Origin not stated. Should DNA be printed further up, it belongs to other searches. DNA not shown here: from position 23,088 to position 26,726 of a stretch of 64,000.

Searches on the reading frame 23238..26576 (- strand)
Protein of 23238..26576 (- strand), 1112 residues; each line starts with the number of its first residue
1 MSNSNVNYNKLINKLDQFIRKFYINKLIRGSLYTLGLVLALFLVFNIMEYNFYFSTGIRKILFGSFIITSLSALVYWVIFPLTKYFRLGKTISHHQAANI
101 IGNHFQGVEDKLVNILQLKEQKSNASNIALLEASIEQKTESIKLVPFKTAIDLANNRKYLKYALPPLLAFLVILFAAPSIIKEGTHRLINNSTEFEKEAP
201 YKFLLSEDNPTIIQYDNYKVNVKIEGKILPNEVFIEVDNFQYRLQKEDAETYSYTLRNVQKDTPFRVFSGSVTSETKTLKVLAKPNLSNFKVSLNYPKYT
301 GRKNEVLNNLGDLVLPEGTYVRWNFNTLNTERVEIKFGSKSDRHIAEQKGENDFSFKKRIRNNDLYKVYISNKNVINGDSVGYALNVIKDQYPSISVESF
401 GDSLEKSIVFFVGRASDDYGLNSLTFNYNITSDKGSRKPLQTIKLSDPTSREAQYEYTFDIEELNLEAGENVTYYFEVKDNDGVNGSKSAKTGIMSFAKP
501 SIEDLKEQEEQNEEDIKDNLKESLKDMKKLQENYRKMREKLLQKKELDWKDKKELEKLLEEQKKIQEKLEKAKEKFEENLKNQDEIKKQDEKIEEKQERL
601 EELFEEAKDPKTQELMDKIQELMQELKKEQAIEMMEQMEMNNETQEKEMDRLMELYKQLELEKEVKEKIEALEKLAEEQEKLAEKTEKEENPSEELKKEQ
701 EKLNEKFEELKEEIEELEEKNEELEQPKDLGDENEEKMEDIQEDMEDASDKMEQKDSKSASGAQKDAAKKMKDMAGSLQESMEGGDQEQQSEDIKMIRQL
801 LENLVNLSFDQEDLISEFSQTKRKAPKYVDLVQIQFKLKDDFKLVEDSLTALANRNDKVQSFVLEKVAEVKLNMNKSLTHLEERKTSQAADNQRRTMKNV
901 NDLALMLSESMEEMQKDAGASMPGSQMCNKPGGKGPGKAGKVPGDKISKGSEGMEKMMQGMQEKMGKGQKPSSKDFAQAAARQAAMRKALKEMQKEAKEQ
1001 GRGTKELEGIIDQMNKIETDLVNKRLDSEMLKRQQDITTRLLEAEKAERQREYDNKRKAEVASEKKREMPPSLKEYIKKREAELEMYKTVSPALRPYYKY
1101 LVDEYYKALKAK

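Call 58: search_protein_families(library=pfam, proteins=[window:23238-26576:-], max_evalue=0.01)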
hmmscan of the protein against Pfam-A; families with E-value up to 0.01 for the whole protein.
window:23238-26576:- (1112 aa): 1 family
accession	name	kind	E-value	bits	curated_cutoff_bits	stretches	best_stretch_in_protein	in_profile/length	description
PF13779.11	DUF4175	-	1.5e-15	56.8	27.3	1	272-495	179-392/825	Domain of unknown function (DUF4175)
